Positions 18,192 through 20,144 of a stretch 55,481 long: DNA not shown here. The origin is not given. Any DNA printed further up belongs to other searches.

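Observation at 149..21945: All-minus-strand 18-gene block with no assignable pathway: terpenoid operon, LytTR system and an NADH-to-periplasm Fe-S chain with six beta-propellers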

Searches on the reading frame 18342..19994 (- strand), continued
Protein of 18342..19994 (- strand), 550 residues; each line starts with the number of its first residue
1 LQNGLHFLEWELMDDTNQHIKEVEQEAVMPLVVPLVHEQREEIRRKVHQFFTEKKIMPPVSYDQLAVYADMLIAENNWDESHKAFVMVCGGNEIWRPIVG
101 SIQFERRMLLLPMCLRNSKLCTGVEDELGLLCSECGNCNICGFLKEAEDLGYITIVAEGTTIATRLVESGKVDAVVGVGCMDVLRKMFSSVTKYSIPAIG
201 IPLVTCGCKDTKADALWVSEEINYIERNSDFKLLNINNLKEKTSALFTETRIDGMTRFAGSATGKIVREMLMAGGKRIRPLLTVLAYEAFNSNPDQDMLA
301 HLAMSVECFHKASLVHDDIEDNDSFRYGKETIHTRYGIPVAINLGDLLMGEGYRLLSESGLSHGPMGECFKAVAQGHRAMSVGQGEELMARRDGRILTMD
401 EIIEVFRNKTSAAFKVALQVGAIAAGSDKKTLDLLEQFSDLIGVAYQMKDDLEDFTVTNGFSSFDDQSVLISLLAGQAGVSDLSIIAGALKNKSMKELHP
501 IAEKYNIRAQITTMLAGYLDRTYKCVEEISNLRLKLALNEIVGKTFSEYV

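Call 49: find_encoding_contigs(protein=P0331, flank=10000, max_places=1)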
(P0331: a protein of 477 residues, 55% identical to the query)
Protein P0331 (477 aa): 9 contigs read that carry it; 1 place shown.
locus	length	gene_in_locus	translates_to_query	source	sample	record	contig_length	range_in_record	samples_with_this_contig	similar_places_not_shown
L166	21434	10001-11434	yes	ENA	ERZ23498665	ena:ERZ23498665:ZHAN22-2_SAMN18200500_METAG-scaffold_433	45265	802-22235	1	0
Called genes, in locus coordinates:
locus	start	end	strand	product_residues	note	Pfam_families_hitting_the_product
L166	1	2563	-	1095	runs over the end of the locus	PF02310:B12-binding, PF03308:MeaB, PF02492:cobW, PF01642:MM_CoA_mutase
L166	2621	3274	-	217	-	PF00440:TetR_N, PF17932:TetR_C_24 (weak)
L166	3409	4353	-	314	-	-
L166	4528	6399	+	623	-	-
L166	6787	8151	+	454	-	PF13360:PQQ_2, PF13570:Beta-prop_ACSF4 (weak)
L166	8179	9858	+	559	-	PF01011:PQQ (faint), PF13360:PQQ_2, PF13570:Beta-prop_ACSF4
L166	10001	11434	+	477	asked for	PF13360:PQQ_2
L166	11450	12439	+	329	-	PF01436:NHL (faint)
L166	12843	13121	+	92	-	-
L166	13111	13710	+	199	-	PF12838:Fer4_7 (faint), PF00037:Fer4 (faint), PF12837:Fer4_6 (weak), PF14697:Fer4_21 (weak)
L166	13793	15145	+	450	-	PF25160:LdpA_Fe-S-bd (faint), PF12801:Fer4_5, PF12837:Fer4_6 (faint), PF12838:Fer4_7 (faint), PF14697:Fer4_21 (faint), PF13183:Fer4_8 (faint), PF12801:Fer4_5 (weak), PF00037:Fer4 (weak), +3 more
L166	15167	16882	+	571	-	PF13360:PQQ_2, PF13570:Beta-prop_ACSF4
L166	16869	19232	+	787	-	PF01257:2Fe-2S_thioredx, PF01512:Complex1_51K, PF10589:NADH_4Fe-4S, PF12838:Fer4_7 (weak), PF13187:Fer4_9 (weak), PF13237:Fer4_10 (weak), PF14697:Fer4_21, PF00037:Fer4 (weak)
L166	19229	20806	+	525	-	PF13510:Fer2_4, PF14691:Fer4_20, PF01266:DAO (weak), PF07992:Pyr_redox_2 (faint), PF21799:MurD-like_N (faint), PF13450:NAD_binding_8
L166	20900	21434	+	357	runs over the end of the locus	-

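Call 50: find_encoding_contigs(protein=P0327, flank=10000, max_places=1)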
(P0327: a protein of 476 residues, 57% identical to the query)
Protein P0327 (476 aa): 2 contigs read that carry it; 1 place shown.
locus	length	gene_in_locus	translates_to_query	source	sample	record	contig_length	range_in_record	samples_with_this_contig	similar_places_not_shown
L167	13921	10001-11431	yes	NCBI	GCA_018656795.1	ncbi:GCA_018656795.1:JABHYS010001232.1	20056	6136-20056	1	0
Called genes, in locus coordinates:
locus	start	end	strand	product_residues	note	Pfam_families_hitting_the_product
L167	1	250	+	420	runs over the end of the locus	PF18082:NAT_N, PF18164:GNAT_C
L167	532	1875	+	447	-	PF01706:FliG_C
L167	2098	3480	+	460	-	PF00890:FAD_binding_2 (weak), PF01266:DAO (faint), PF07992:Pyr_redox_2 (faint), PF12831:FAD_oxidored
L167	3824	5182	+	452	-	PF01120:Alpha_L_fucos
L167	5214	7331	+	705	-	PF07715:Plug, PF00593:TonB_dep_Rec_b-barrel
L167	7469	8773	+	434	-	PF13360:PQQ_2, PF13570:Beta-prop_ACSF4 (faint), PF01011:PQQ (faint), PF13360:PQQ_2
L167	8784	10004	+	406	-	PF01011:PQQ (faint), PF13570:Beta-prop_ACSF4 (faint), PF13360:PQQ_2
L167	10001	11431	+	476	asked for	PF13360:PQQ_2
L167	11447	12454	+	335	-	-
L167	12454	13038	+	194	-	PF12838:Fer4_7 (faint), PF13187:Fer4_9 (faint), PF00037:Fer4 (faint), PF12837:Fer4_6 (faint), PF13237:Fer4_10 (faint), PF14697:Fer4_21 (weak)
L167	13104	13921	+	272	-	PF12801:Fer4_5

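Call 51: find_encoding_contigs(protein=P0266, flank=10000, max_places=1)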
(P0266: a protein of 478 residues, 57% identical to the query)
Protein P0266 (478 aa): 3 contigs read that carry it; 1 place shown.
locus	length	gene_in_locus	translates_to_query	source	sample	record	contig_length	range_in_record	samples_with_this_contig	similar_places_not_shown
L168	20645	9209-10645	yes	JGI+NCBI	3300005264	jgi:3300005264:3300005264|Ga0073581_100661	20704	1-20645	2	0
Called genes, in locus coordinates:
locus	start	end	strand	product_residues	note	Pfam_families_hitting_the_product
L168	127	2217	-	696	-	PF00009:GTP_EFTU, PF03144:GTP_EFTU_D2, PF22042:EF-G_D2, PF14492:EFG_III, PF03764:EFG_IV, PF00679:EFG_C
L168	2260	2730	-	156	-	PF00177:Ribosomal_S7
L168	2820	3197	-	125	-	PF00164:Ribosom_S12_S23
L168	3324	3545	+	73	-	-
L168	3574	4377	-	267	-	PF01255:Prenyltransf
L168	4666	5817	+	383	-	PF13439:Glyco_transf_4, PF20706:GT4-conflict, PF00534:Glycos_transf_1, PF13692:Glyco_trans_1_4, PF13524:Glyco_trans_1_2 (weak)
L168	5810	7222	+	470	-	PF00696:AA_kinase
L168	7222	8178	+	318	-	PF00535:Glycos_transf_2, PF10111:Glyco_tranf_2_2, PF13641:Glyco_tranf_2_3, PF13632:Glyco_trans_2_3 (weak), PF02709:Glyco_transf_7C (weak)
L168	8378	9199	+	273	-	PF13489:Methyltransf_23, PF13847:Methyltransf_31 (weak), PF08241:Methyltransf_11, PF08242:Methyltransf_12, PF13649:Methyltransf_25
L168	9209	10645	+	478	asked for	PF13360:PQQ_2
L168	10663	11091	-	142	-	PF00903:Glyoxalase, PF13468:Glyoxalase_3, PF13669:Glyoxalase_4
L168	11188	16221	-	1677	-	PF00128:Alpha-amylase (weak), PF13585:CHU_C (faint), PF07610:DUF1573 (weak), PF22544:HYDIN_VesB_CFA65-like_Ig (faint), PF20009:GEVED, PF03160:Calx-beta, PF13860:FlgD_ig, PF18962:Por_Secre_tail (weak)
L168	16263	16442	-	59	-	-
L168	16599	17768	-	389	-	PF00932:LTD, PF13860:FlgD_ig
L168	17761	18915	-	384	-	PF08757:CotH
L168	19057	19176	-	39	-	-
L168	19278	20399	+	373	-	PF13421:Band_7_1, PF01145:Band_7, PF14237:GYF_2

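Call 53: search_protein_families(library=pfam, proteins=[L136:14546-15607:+, L136:15604-16800:+, L136:16803-18062:+, L136:18059-19363:+, L136:19411-20904:+, L096:3080-5035:+, L096:18806-19687:+, L110:2223-4076:+, L110:7579-8658:+, L110:14542-14919:+], max_evalue=0.001)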
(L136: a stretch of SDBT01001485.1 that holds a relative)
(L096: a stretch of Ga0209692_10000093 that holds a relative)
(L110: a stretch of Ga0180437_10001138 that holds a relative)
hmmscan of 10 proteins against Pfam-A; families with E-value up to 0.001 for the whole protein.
L136:14546-15607:+ (353 aa): 2 families
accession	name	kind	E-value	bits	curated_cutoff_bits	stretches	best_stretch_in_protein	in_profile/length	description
PF04007.18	DUF354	-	2.5e-19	70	22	1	4-337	2-343/349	Protein of unknown function (DUF354)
PF13477.12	Glyco_trans_4_2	-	0.00013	22.6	23.4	1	13-111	9-104/139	Glycosyl transferase 4-like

L136:15604-16800:+ (398 aa): 5 families
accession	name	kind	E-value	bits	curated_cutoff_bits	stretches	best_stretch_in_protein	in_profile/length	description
PF00534.26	Glycos_transf_1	-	7.7e-24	84.6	26.4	1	211-374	11-171/172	Glycosyl transferases group 1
PF13692.12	Glyco_trans_1_4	-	6e-23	82.1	27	1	216-359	2-139/142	Glycosyl transferases group 1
PF13579.12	Glyco_trans_4_4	-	2.3e-15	57.7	29.7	1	18-192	7-157/158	Glycosyl transferase 4-like domain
PF13439.12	Glyco_transf_4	-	1.9e-14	54.5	28.5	1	19-193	9-165/170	Glycosyltransferase Family 4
PF13524.12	Glyco_trans_1_2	-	4.7e-05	23.8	25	1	245-391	13-144/144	Glycosyl transferase-like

L136:16803-18062:+ (419 aa): 1 family
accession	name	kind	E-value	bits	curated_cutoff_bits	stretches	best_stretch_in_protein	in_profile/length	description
PF04230.19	PS_pyruv_trans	-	6.1e-31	108.8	25.3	1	19-346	3-280/280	Polysaccharide pyruvyl transferase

L136:18059-19363:+ (434 aa): 11 families
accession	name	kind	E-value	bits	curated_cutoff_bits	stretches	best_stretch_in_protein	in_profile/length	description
PF04432.18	FrhB_FdhB_C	-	7.8e-31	107.4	23.3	1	169-329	4-148/150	Coenzyme F420 hydrogenase/dehydrogenase, beta subunit C terminus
PF04422.18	FrhB_FdhB_N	-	2.7e-14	53.5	22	1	83-159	2-77/78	Coenzyme F420 hydrogenase/dehydrogenase, beta subunit N-term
PF12838.12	Fer4_7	-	3.8e-08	34.1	27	1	14-59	2-49/52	4Fe-4S dicluster domain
PF00037.32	Fer4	-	4.8e-08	32.9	21.1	1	9-30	3-24/24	4Fe-4S binding domain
PF13187.11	Fer4_9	-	6.1e-07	29.8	27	1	14-60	2-49/52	4Fe-4S dicluster domain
PF25160.1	LdpA_Fe-S-bd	-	5.1e-06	26.6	27.6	1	7-32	21-46/49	LdpA Fe-S cluster-binding domain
PF12797.12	Fer4_2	-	9e-06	25.8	24.5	0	12-26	8-22/22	4Fe-4S binding domain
PF12837.12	Fer4_6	-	5.1e-05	23.5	25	1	10-29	5-24/24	4Fe-4S binding domain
PF13237.11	Fer4_10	-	7e-05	23.1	25.5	1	10-59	5-53/53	4Fe-4S dicluster domain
PF13534.11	Fer4_17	-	0.00037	21.4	22.2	0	12-27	44-59/61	4Fe-4S dicluster domain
PF12800.12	Fer4_4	-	0.00074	20.1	24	0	12-26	2-16/17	4Fe-4S binding domain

L136:19411-20904:+ (497 aa): 3 families
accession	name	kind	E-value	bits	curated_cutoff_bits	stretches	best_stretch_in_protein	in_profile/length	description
PF13440.11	Polysacc_synt_3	-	2.6e-14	53.6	23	1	27-323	1-288/293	Polysaccharide biosynthesis protein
PF01943.22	Polysacc_synt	-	7.8e-14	52.2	28.2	1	8-275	6-272/274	Polysaccharide biosynthesis protein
PF03023.19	MurJ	-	2.1e-05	23.8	27.4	1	147-442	142-432/451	Lipid II flippase MurJ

L096:3080-5035:+ (651 aa): 8 families
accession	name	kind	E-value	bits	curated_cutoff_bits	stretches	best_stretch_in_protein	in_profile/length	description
PF12796.13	Ank_2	-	7.2e-127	414.7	27.3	10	437-529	1-90/90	Ankyrin repeats (3 copies)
PF00023.36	Ank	-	1.3e-88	286.2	21.1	10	465-496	1-32/33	Ankyrin repeat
PF13637.12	Ank_4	-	5.6e-81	265.1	22.7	10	437-486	1-50/50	Ankyrin repeats (many copies)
PF13857.12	Ank_5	-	9.9e-69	227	27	9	452-504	1-54/56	Ankyrin repeats (many copies)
PF13606.12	Ank_3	-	3.1e-60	192.5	22.3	1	466-493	2-29/30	Ankyrin repeat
PF24521.3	Ank_KRIT1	-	5.6e-23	81.8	80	1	102-178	46-128/149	KRIT1 ankyrin-repeats domain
PF23745.1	ANK_LRRK2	-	1.5e-10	41.5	27.5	0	169-260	32-119/130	LRRK2 ANK repeat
PF24407.1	HTH_upst_double_PIN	-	0.00048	20.8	27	0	557-604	17-64/70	HTH_upstream_double_PIN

L096:18806-19687:+ (293 aa): 1 family
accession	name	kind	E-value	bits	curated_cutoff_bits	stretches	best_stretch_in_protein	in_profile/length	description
PF00528.27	BPD_transp_1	-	7.2e-25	88.2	26.4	1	107-282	2-183/184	Binding-protein-dependent transport system inner membrane component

L110:2223-4076:+ (617 aa): 8 families
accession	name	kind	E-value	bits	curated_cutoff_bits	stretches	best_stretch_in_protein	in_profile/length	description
PF12796.13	Ank_2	-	2.5e-169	550.8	27.3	11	331-423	1-90/90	Ankyrin repeats (3 copies)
PF00023.36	Ank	-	4.6e-122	391.2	21.1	12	392-423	1-32/33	Ankyrin repeat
PF13637.12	Ank_4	-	4.2e-114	370.3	22.7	13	403-446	7-50/50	Ankyrin repeats (many copies)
PF13606.12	Ank_3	-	1e-88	279.6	22.3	4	425-453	1-29/30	Ankyrin repeat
PF13857.12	Ank_5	-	5.2e-79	259.7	27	9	511-566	1-56/56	Ankyrin repeats (many copies)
PF24521.3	Ank_KRIT1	-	1.2e-25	90.4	80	0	388-455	42-113/149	KRIT1 ankyrin-repeats domain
PF23745.1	ANK_LRRK2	-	3.4e-16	59.7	27.5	0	232-315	35-114/130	LRRK2 ANK repeat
PF24407.1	HTH_upst_double_PIN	-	7.2e-06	26.7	27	0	384-422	16-53/70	HTH_upstream_double_PIN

L110:7579-8658:+ (359 aa): 1 family
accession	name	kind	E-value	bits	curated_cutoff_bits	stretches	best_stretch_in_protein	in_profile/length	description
PF00144.29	Beta-lactamase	-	4.5e-60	204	27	1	34-339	2-310/329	Beta-lactamase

L110:14542-14919:+ (125 aa): 1 family
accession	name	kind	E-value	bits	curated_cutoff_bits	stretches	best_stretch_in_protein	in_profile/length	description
PF08859.16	DGC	-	2.1e-29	102.1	27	1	16-118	1-104/106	DGC domain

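Call 64: find_encoding_contigs(protein=P0340, flank=10000, max_places=1)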
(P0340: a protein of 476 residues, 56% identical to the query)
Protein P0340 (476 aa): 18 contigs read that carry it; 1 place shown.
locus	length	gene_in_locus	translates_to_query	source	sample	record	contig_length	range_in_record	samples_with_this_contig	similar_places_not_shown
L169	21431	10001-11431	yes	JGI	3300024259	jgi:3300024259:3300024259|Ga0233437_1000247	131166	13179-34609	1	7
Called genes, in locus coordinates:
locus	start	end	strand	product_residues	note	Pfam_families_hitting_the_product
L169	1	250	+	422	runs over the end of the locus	PF18082:NAT_N, PF18164:GNAT_C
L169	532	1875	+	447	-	PF01706:FliG_C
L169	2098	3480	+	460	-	PF00890:FAD_binding_2 (weak), PF01266:DAO (faint), PF07992:Pyr_redox_2 (faint), PF12831:FAD_oxidored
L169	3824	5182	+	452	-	PF01120:Alpha_L_fucos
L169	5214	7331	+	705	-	PF07715:Plug, PF00593:TonB_dep_Rec_b-barrel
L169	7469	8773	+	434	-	PF13360:PQQ_2, PF01011:PQQ (faint), PF13360:PQQ_2, PF13570:Beta-prop_ACSF4 (weak)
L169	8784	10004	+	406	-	PF01011:PQQ (faint), PF13570:Beta-prop_ACSF4 (faint), PF13360:PQQ_2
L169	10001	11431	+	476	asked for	PF13360:PQQ_2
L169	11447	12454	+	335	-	-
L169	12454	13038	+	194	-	PF12838:Fer4_7 (faint), PF13187:Fer4_9 (faint), PF00037:Fer4 (faint), PF12837:Fer4_6 (faint), PF13237:Fer4_10 (faint), PF14697:Fer4_21 (weak)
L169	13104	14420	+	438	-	PF25160:LdpA_Fe-S-bd (faint), PF12801:Fer4_5, PF12837:Fer4_6 (faint), PF12838:Fer4_7 (faint), PF13187:Fer4_9 (faint), PF13237:Fer4_10 (faint), PF12801:Fer4_5 (weak), PF00037:Fer4 (weak), +2 more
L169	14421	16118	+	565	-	PF01011:PQQ (faint), PF13360:PQQ_2, PF13570:Beta-prop_ACSF4, PF13360:PQQ_2 (weak)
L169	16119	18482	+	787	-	PF01257:2Fe-2S_thioredx, PF00037:Fer4 (faint), PF01512:Complex1_51K, PF10531:SLBB (weak), PF10589:NADH_4Fe-4S, PF12838:Fer4_7 (weak), PF13187:Fer4_9 (weak), PF14697:Fer4_21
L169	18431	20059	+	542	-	PF13510:Fer2_4, PF14691:Fer4_20, PF01266:DAO (weak), PF07992:Pyr_redox_2 (faint), PF12831:FAD_oxidored (faint), PF13450:NAD_binding_8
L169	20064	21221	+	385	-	PF01011:PQQ (faint), PF13360:PQQ_2, PF13570:Beta-prop_ACSF4, PF07774:EMC1_C (faint), PF23414:Beta-prop_EML_2 (faint), PF25292:Beta-prop_CGLA (faint), PF13570:Beta-prop_ACSF4, PF13360:PQQ_2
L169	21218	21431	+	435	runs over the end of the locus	PF13439:Glyco_transf_4, PF00534:Glycos_transf_1, PF13692:Glyco_trans_1_4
